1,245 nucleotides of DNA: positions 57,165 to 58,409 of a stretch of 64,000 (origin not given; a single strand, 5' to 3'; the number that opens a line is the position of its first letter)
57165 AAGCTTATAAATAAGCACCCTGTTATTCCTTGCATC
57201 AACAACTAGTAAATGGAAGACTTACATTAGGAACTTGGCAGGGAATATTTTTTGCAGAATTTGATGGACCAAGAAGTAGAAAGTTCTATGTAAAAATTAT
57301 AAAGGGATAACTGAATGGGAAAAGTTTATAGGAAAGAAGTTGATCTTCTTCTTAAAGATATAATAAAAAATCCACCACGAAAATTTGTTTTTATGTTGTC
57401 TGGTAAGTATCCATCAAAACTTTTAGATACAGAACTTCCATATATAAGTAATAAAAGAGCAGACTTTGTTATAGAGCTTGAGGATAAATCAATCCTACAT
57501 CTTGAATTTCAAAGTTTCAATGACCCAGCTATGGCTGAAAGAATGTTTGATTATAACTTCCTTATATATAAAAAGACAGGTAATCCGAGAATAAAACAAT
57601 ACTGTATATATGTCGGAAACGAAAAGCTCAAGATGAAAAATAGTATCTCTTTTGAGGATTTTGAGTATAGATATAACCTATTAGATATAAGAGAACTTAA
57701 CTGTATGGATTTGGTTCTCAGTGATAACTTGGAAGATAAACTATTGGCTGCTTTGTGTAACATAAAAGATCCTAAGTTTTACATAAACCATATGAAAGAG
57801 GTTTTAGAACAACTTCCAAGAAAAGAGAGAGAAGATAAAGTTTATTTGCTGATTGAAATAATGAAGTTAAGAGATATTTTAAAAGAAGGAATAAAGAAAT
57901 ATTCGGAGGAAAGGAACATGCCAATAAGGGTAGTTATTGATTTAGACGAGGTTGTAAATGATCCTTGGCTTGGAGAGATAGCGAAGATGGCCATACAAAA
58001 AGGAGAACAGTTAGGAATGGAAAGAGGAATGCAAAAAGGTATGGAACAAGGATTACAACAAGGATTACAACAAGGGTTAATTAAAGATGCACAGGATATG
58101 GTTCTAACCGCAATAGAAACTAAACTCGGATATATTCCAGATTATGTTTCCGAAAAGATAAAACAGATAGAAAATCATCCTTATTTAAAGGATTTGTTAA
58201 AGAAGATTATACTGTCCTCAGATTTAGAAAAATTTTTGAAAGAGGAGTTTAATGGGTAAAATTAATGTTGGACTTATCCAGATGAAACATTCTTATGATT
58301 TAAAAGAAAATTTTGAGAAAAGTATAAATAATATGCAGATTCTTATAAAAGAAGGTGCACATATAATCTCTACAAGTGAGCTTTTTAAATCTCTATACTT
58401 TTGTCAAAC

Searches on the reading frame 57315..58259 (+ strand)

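Call 31: search_protein_families(library=pfam, max_evalue=0.01, proteins=[window:57315-58259:+])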
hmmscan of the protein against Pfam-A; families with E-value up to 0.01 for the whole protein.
window:57315-58259:+ (314 aa): 0 families

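Call 32: search_protein_families(library=ncbifam, max_evalue=0.05, proteins=[window:57315-58259:+])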
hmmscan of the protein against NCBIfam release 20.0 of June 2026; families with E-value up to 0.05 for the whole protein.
window:57315-58259:+ (314 aa): 5 families
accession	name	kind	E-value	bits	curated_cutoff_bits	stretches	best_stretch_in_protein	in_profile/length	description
NF009925.1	PRK13386.1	equivalog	2.3e-06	27.1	192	1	228-258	48-78/228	flagellar assembly protein FliH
TIGR01784.1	T_den_put_tspse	subfamily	2.7e-05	24.1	52.1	1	49-263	55-250/273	Rpn family recombination-promoting nuclease/putative transposase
NF004266.1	PRK05687.1-1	equivalog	4.2e-05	23.1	260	1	224-256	51-83/230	flagellar assembly protein FliH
NF004270.2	PRK05687.2-1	equivalog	0.00031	20.4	180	1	228-255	60-87/223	flagellar assembly protein FliH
NF004267.1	PRK05687.1-3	equivalog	0.00034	19.8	293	1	227-259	92-124/266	flagellar assembly protein FliH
